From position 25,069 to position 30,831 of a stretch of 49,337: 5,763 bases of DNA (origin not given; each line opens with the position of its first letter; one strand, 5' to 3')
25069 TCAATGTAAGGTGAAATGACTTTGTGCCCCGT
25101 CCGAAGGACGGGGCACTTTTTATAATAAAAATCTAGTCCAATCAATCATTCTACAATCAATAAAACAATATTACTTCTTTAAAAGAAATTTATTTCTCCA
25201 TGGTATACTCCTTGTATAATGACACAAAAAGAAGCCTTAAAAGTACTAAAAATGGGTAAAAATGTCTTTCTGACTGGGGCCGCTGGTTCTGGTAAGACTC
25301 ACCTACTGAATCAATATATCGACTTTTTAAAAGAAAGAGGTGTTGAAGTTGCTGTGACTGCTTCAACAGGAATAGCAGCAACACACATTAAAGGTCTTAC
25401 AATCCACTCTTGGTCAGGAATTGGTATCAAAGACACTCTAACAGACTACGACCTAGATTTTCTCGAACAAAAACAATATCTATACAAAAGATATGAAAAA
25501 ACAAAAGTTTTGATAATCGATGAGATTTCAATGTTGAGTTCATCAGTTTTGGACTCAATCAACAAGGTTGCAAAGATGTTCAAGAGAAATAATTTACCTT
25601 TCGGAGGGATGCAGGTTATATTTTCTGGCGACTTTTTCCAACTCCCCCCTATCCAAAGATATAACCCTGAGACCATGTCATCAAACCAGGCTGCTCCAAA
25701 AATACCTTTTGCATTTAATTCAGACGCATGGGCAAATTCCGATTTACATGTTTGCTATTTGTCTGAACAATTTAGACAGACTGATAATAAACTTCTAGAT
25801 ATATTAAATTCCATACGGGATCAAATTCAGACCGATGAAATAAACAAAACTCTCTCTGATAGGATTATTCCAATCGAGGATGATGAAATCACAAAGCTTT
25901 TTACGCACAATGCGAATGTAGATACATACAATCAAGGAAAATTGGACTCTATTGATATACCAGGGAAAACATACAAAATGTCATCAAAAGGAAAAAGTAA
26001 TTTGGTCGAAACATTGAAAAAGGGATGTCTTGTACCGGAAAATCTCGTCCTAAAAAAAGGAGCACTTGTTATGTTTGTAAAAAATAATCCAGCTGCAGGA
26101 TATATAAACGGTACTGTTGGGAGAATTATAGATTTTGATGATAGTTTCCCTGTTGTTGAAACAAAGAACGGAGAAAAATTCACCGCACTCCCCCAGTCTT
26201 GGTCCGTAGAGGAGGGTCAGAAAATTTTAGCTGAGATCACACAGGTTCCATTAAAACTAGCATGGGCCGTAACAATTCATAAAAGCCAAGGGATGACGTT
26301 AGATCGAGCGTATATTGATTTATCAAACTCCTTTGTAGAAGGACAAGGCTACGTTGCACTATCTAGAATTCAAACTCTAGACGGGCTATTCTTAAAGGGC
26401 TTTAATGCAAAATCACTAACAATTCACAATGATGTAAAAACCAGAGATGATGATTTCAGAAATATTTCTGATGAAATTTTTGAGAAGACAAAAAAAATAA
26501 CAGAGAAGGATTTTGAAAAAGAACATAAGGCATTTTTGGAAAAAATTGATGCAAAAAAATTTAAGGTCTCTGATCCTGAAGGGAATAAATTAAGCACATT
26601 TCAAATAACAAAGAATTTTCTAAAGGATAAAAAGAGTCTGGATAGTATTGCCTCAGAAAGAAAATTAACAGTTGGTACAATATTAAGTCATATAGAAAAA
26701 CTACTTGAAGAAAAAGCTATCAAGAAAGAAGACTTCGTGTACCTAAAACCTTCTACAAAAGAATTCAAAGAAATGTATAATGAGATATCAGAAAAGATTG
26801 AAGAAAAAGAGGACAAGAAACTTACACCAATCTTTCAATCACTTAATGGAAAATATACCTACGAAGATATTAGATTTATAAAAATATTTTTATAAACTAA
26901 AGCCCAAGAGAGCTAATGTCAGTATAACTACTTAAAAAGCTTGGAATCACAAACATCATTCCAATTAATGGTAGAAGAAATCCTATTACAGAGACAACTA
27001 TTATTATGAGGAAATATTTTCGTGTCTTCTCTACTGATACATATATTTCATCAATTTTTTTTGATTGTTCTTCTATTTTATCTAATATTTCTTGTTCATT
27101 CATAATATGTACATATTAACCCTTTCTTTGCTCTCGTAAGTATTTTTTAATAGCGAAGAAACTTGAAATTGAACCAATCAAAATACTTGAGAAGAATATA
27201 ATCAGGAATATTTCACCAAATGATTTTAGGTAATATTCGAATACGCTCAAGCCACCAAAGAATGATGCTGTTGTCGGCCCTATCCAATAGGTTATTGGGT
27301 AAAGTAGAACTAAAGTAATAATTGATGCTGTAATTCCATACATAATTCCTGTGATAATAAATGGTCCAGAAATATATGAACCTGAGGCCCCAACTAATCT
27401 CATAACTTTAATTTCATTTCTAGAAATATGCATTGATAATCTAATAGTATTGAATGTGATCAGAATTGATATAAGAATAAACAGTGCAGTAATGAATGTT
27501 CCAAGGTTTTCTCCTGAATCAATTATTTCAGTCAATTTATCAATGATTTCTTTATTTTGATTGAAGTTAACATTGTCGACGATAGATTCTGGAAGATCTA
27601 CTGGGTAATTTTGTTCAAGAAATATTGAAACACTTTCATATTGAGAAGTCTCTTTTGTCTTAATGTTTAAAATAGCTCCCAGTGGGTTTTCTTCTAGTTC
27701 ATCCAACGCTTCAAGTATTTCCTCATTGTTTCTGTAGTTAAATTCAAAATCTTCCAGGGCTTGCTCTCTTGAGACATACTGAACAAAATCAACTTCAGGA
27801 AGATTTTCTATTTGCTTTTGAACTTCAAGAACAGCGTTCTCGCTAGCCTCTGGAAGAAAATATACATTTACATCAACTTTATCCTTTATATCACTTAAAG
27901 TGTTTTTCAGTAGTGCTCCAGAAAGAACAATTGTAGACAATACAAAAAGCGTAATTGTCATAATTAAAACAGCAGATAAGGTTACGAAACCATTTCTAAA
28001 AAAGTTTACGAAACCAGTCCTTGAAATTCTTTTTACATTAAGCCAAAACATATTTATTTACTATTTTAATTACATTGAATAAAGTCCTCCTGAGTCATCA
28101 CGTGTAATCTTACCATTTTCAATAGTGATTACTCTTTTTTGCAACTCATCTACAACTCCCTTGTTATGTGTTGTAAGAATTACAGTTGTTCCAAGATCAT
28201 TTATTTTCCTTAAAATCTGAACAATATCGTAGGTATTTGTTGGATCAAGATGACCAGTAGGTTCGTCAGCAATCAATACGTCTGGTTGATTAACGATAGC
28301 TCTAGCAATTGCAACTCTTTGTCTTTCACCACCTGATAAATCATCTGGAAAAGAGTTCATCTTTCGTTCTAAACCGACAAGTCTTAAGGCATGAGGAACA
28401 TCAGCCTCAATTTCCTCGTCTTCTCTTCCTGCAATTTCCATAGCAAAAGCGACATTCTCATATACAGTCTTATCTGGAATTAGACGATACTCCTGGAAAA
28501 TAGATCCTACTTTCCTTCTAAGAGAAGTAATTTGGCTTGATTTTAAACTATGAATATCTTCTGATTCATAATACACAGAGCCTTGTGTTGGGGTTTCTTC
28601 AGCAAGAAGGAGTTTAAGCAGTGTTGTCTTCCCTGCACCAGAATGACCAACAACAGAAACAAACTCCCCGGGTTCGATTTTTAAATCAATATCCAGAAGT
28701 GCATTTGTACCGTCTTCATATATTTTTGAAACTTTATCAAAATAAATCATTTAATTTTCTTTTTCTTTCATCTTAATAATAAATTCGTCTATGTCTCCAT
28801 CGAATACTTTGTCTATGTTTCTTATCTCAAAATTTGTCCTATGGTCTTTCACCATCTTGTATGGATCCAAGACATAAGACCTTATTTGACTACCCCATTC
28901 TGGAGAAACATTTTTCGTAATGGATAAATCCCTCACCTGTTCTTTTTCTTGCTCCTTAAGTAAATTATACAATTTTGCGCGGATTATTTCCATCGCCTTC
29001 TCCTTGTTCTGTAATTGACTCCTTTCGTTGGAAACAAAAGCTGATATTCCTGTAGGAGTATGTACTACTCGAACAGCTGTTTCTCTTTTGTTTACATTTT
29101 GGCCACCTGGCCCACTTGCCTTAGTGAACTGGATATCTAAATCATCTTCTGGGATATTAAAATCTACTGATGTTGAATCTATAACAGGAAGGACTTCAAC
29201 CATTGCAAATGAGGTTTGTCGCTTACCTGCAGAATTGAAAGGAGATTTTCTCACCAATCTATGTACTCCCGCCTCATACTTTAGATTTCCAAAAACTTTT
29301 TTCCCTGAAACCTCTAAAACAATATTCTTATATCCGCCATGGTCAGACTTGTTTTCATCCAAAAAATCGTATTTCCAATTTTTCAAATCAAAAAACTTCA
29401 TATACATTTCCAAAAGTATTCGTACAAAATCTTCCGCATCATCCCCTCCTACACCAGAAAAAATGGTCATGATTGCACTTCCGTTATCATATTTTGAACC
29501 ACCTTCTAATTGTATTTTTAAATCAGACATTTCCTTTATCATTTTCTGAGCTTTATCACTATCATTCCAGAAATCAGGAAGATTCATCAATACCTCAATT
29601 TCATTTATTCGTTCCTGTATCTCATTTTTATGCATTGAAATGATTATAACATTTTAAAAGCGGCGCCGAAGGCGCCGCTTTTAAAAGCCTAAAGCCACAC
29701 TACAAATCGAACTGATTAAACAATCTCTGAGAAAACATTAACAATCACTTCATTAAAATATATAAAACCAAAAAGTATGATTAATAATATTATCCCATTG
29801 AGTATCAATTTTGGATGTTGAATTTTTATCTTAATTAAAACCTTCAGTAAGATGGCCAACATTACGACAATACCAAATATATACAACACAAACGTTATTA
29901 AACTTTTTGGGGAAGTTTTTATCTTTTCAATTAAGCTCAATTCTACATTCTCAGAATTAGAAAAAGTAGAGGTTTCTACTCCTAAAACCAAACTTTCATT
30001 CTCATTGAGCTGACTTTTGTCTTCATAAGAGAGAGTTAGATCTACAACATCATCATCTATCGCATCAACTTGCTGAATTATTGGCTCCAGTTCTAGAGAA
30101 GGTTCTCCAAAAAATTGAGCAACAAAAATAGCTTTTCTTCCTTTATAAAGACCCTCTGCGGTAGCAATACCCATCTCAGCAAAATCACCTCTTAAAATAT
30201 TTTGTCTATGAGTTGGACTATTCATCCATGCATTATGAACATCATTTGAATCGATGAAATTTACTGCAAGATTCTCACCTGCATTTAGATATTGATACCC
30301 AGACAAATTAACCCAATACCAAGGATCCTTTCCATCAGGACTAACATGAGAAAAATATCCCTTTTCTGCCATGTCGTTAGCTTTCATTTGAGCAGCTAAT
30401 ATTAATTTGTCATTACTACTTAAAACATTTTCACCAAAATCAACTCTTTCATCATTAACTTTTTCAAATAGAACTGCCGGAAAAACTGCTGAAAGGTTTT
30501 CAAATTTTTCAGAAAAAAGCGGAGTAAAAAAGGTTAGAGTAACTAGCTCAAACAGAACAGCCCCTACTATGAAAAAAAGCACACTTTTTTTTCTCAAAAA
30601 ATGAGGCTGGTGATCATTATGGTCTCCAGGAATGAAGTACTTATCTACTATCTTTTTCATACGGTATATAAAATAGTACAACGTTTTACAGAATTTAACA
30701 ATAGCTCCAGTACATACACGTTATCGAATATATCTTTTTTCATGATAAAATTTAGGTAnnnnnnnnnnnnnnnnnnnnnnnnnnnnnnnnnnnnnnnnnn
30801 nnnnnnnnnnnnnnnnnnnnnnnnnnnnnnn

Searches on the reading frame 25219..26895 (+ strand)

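Call 19: search_protein_families(library=pfam, proteins=[window:25219-26895:+])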
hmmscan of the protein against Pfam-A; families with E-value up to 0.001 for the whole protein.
window:25219-26895:+ (558 aa): 13 families
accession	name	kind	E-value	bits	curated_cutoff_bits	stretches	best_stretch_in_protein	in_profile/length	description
PF05970.20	PIF1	-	8.9e-37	127.3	25.9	1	11-191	20-193/223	PIF1-like helicase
PF14493.12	HTH_40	-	2.9e-16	60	27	1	460-553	1-87/89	Helix-turn-helix domain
PF13604.12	AAA_30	-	1.8e-14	54.4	27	1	3-148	6-134/191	AAA domain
PF13245.12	AAA_19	-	1.3e-13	51.8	25.1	1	3-145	1-132/134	AAA domain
PF13401.12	AAA_22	-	1.2e-08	35.8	27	1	15-137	7-122/130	AAA domain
PF21530.3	Pif1_2B_dom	-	8.5e-08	32.2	23.9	1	262-306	2-47/47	DNA helicase Pif1, 2B domain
PF07728.20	AAA_5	-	9.5e-06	26.1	22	1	15-117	1-89/139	AAA domain (dynein-related subfamily)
PF13479.12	AAA_24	-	3e-05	24.4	27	1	13-124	2-94/195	AAA domain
PF03266.21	NTPase_1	-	3.2e-05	24.3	23.9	0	15-45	1-31/168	NTPase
PF00270.35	DEAD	-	3.9e-05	23.9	26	0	3-30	4-31/167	DEAD/DEAH box helicase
PF02689.20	Herpes_Helicase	-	4.8e-05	22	27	0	349-390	731-774/808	Helicase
PF01443.25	Viral_helicase1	-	5.7e-05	23.5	21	0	18-113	3-78/228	Viral superfamily 1 RNA helicase core domain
PF13191.12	AAA_16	-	0.00052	21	32.6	0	12-44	21-55/167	AAA ATPase domain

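Call 90: search_protein_families(library=ncbifam, proteins=[window:25219-26895:+], max_evalue=0.01)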
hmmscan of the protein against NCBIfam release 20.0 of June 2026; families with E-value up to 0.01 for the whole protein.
window:25219-26895:+ (558 aa): 12 families
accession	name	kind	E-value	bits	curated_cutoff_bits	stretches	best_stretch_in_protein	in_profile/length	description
TIGR01448.2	helicase_RecD2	equivalog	9.8e-21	73.6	500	2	2-145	320-450/713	SF1B family DNA helicase RecD2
TIGR02768.1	TraA_Ti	equivalog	1.4e-18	66.6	590.45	2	277-384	614-707/751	Ti-type conjugative transfer relaxase TraA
NF010464.0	PRK13889.1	subfamily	1.3e-13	49.8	1015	2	280-385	603-694/992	conjugal transfer relaxase TraA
TIGR01447.1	recD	equivalog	4.2e-12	45.4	310.15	2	7-147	157-306/597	exodeoxyribonuclease V subunit alpha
NF010402.0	PRK13826.1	subfamily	6.8e-09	34.1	1317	1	279-384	635-729/1102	Dtr system oriT relaxase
NF038214.1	IS21_help_AAA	equivalog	8.5e-05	22.3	200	0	9-31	86-108/232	IS21-like element helper ATPase IstB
TIGR03420.1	DnaA_homol_Hda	equivalog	0.00068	19.2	194.8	1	11-46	36-71/226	DnaA regulatory inactivator Hda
TIGR03015.1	pepcterm_ATPase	hypoth_equivalog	0.00073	19.1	324.5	1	16-118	46-147/269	XrtA/PEP-CTERM system-associated ATPase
NF003300.0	PRK04296.1-5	equivalog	0.001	18.9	195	1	12-138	1-124/194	thymidine kinase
NF010248.0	PRK13695.1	equivalog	0.0049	16.6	156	0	15-45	5-35/180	NTPase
TIGR00176.1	mobB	equivalog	0.0054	16.8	76.2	0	19-46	5-32/155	molybdopterin-guanine dinucleotide biosynthesis protein B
NF008127.0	PRK10875.1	equivalog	0.01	14.4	671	0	281-371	488-566/619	exodeoxyribonuclease V subunit alpha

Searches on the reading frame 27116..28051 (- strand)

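Call 19: search_protein_families(library=pfam, proteins=[window:27116-28051:-])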
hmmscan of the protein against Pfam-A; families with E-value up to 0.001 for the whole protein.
window:27116-28051:- (311 aa): 2 families
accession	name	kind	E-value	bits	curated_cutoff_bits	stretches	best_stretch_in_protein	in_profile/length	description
PF18075.7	FtsX_ECD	-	7.8e-15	55.7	23.5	1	59-147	1-89/96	FtsX extracellular domain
PF02687.27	FtsX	-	4.1e-12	46.6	25.5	1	186-307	2-118/120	FtsX-like permease C-terminal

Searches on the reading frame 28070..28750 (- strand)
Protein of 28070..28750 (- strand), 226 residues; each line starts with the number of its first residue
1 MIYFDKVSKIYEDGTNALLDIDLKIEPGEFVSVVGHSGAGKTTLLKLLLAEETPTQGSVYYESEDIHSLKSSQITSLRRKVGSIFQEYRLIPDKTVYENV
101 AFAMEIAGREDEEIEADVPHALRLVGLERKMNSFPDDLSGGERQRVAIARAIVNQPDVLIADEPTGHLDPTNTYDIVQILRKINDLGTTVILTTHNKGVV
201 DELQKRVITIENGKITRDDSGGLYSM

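Call 71: search_protein_families(library=pfam, proteins=[window:28070-28750:-])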
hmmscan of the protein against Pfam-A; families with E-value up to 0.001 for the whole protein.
window:28070-28750:- (226 aa): 7 families
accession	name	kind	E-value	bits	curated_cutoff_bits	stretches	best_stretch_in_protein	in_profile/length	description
PF00005.33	ABC_tran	-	1.5e-38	133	25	1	20-165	3-136/137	ABC transporter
PF13304.12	AAA_21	-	8.1e-10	39.7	27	1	151-201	251-304/304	AAA domain, putative AbiEii toxin, Type IV TA system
PF02463.25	SMC_N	-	1.4e-05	25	40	1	29-207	25-209/220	RecF/RecN/SMC N terminal domain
PF00931.28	NB-ARC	-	0.00012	21.8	23.5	0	25-52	16-42/248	NB-ARC domain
PF13175.12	AAA_15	-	0.0002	21.6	32.1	0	152-199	325-373/374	AAA ATPase domain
PF13401.12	AAA_22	-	0.00024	21.8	27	1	29-63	6-33/130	AAA domain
PF13191.12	AAA_16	-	0.00068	20.6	32.6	1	27-59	24-55/167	AAA ATPase domain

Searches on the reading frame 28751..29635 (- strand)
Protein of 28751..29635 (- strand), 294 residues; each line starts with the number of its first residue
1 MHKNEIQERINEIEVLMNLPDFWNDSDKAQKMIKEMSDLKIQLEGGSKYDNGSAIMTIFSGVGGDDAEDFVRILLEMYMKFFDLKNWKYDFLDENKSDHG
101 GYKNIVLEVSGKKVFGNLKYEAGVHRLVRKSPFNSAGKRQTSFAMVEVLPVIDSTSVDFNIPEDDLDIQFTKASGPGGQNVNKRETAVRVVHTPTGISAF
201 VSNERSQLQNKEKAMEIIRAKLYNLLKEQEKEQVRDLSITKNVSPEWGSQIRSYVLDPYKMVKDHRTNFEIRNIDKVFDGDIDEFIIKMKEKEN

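Call 71: search_protein_families(library=pfam, proteins=[window:28751-29635:-])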
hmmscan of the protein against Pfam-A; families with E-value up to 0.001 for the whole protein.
window:28751-29635:- (294 aa): 2 families
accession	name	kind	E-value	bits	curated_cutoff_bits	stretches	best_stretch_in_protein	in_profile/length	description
PF03462.23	PCRF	-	1.3e-41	143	24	1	38-146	86-194/194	PCRF domain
PF00472.26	RF-1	-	4.7e-35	120.5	35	1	157-266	3-116/116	RF-1 domain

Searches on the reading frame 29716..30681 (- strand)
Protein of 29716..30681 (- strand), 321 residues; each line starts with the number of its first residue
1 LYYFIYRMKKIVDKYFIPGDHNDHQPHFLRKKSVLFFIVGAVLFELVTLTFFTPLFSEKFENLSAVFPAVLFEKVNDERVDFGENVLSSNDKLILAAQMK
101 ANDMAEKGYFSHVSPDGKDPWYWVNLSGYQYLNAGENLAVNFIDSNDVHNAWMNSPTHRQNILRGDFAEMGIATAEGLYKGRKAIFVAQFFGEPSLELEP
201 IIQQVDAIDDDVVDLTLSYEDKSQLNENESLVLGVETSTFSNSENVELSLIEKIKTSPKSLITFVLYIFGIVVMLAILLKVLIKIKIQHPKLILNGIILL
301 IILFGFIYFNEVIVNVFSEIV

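Call 71: search_protein_families(library=pfam, proteins=[window:29716-30681:-])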
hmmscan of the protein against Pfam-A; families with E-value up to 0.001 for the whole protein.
window:29716-30681:- (321 aa): 1 family
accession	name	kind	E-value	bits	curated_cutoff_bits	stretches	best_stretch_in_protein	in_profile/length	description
PF00188.32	CAP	-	7.8e-14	53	21.1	1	73-181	2-109/117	Cysteine-rich secretory protein family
